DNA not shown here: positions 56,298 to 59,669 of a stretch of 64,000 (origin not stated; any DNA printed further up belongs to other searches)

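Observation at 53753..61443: Six translationally coupled genes pair a SusD-less TonB-dependent receptor with three T9SS-type secreted paralogues, a Fib_succ lipoprotein and a small OM barrel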

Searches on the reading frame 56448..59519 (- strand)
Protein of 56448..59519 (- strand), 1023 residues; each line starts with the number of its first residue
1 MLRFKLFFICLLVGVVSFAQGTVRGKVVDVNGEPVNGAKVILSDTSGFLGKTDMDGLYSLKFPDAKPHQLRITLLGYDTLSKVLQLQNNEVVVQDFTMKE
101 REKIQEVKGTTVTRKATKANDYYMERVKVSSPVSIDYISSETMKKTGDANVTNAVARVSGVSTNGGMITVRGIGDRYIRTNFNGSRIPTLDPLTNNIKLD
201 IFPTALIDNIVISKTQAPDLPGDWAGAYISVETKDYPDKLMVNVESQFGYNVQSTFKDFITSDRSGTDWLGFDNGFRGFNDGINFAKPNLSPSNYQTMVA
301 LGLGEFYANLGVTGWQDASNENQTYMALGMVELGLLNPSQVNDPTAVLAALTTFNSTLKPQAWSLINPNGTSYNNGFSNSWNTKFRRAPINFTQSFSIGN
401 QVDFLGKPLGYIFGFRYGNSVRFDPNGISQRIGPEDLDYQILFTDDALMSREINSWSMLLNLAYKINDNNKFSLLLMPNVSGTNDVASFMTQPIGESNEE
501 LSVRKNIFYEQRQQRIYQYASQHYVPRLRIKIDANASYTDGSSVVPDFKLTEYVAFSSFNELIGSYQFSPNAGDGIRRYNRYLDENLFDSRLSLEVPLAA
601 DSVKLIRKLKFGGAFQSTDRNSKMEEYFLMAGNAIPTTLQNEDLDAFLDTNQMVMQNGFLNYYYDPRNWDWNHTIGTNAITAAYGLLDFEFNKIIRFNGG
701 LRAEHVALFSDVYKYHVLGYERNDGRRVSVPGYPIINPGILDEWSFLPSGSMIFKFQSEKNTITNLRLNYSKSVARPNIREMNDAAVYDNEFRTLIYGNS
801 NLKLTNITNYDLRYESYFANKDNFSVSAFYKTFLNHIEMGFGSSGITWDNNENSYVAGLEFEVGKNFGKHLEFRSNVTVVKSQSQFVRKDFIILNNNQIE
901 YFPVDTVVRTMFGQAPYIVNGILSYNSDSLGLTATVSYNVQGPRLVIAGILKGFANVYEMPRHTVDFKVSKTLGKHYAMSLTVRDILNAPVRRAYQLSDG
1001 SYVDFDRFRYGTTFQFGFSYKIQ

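Call 3: search_protein_families(library=pfam, proteins=[window:56448-59519:-], max_evalue=0.01)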
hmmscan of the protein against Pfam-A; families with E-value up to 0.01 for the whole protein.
window:56448-59519:- (1023 aa): 3 families
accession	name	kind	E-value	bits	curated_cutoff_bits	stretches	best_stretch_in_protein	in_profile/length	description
PF13715.12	CarbopepD_reg_2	-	6e-12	45.9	32.2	1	23-107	1-86/88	CarboxypepD_reg-like domain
PF13620.12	CarboxypepD_reg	-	2e-10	41.3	32.3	1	22-99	1-82/82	Carboxypeptidase regulatory-like domain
PF07715.20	Plug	-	8.5e-10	39.5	23.9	1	129-218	3-96/107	TonB-dependent Receptor Plug Domain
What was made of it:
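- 56448..59519 (-): TonB-dependent receptor, 1023 aa: SusC-type N-terminal extension, Plug, and a barrel of the TonB-Xanth-Caul type. PF13715, PF13620 and PF07715 (call 3).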

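Call 4: search_protein_families(library=ncbifam, proteins=[window:56448-59519:-], max_evalue=0.01)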
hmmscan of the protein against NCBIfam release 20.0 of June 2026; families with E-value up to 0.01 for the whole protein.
window:56448-59519:- (1023 aa): 2 families
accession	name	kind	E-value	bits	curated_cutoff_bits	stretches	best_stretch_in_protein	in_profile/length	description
TIGR01782.1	TonB-Xanth-Caul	subfamily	3.9e-42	144.5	310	2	628-1021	474-867/868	TonB-dependent receptor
NF052345.1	S_layer_anammox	exception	5.3e-05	20.8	1400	1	19-156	1311-1450/1596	Kustd1514 family S-layer glycoprotein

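Call 19: search_solved_structures(query=window:56448-59519:-, max_evalue=0.01)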
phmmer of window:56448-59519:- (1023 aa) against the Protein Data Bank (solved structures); distinct sequences matched with E-value up to 0.01: 1.
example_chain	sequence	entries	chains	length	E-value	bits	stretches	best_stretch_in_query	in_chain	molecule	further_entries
9hfj_A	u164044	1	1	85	0.00021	22.8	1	20-81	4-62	SusC homolog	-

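Call 27: search_protein_families(library=pfam, proteins=[window:56448-59519:-], max_evalue=10)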
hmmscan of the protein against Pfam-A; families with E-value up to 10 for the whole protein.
window:56448-59519:- (1023 aa): 5 families
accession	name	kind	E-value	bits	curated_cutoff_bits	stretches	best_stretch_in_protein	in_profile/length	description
PF13715.12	CarbopepD_reg_2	-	6e-12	45.9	32.2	1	23-107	1-86/88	CarboxypepD_reg-like domain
PF13620.12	CarboxypepD_reg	-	2e-10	41.3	32.3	1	22-99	1-82/82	Carboxypeptidase regulatory-like domain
PF07715.20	Plug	-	8.5e-10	39.5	23.9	1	129-218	3-96/107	TonB-dependent Receptor Plug Domain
PF02369.22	Big_1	-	0.012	16.2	34.9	1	22-73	20-77/93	Bacterial Ig-like domain (group 1)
PF24107.1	DUF7382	-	0.059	13.7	27.4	1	22-46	21-45/65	Domain of unknown function (DUF7382)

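Call 41: search_protein_families(library=ncbifam, alignment_id=A6, max_evalue=0.01)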
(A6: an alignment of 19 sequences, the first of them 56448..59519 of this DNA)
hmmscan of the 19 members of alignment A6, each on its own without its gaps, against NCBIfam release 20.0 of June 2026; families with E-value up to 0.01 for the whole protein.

A. member 1, window:56448-59519:- (1023 aa): 2 families
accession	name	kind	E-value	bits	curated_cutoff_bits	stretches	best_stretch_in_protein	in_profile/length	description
TIGR01782.1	TonB-Xanth-Caul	subfamily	3.9e-42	144.5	310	2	628-1021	474-867/868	TonB-dependent receptor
NF052345.1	S_layer_anammox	exception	5.3e-05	20.8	1400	1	19-156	1311-1450/1596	Kustd1514 family S-layer glycoprotein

B. families by the number of members that match (of 19 scanned): 11 families
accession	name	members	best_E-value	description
TIGR01782.1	TonB-Xanth-Caul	19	1.5e-56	TonB-dependent receptor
NF010010.0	PRK13483.1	10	5.6e-08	ligand-gated channel protein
NF052345.1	S_layer_anammox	5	3e-06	Kustd1514 family S-layer glycoprotein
NF010038.0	PRK13513.1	4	7e-05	ligand-gated channel protein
TIGR04056.1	OMP_RagA_SusC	3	5.8e-19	SusC/RagA family TonB-linked outer membrane protein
NF053590.1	TonB_dep_TOL0244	3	0.00015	TOL_0244 family TonB-dependent receptor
TIGR01785.1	TonB-hemin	2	6.3e-11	TonB-dependent heme/hemoglobin receptor family protein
TIGR01783.1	TonB-siderophor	1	5.4e-11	TonB-dependent siderophore receptor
TIGR01786.1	TonB-hemlactrns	1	1.1e-07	TonB-dependent hemoglobin/transferrin/lactoferrin family receptor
NF010011.0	PRK13484.1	1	5.8e-06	IreA family TonB-dependent siderophore receptor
NF011786.0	PRK15250.1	1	0.0079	SPI-2 type III secretion system effector cysteine hydrolase SpvD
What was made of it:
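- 56448..59519 (-): All 19 orthologues score best on TIGR01782 and only 3 touch TIGR04056 (call 41).
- On SusC/RagA family (TIGR04056): Only 3 of 19 orthologues give any hit (call 41).
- On TonB-Xanth-Caul subfamily (TIGR01782): It is the best model in 19 of 19 orthologues, with a best E-value of 1.5e-56 (call 41).
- Closest known: SusC/SusD-type polysaccharide utilisation loci of Bacteroidota. Different: The barrel is not TIGR04056: the window protein has no hit, and only 3 of 19 orthologues hit weakly (calls 4, 41).
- Closest known: TIGR01782. Same: This is the best-scoring barrel and plug model in 19 of 19 orthologues (call 41).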

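Call 42: search_solved_structures(query=A6, max_evalue=0.01)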
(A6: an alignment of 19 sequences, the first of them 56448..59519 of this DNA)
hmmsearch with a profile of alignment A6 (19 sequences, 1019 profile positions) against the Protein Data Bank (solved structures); distinct sequences matched with E-value up to 0.01: 5.
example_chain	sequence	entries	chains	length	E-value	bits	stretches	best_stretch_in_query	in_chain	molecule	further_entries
8aa4_A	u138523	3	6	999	5.3e-12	47.5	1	4-113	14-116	SusC homolog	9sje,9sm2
9hfj_A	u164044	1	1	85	3.9e-11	44.6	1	21-89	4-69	SusC homolog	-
5t3r_D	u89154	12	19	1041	2.7e-09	38.5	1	3-173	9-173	SusC homolog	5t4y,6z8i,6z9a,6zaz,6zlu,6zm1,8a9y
6ytc_A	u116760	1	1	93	1.4e-07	32.9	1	25-110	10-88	TonB-dependent receptor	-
6sli_B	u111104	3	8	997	1.4e-06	29.6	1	23-95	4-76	RagA protein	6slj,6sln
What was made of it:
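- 56448..59519 (-): A PDB profile search hits only the N-terminal extension of SusC/RagA chains (call 42).
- On SusC/RagA family (TIGR04056): The profile hits the N-terminal extension of solved SusC homologues (call 42).
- Closest known: SusC/SusD-type polysaccharide utilisation loci of Bacteroidota. Same: PDB profile hits reach SusC homologues 8aa4 and 5t3r and RagA 6sli over that extension only (call 42).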
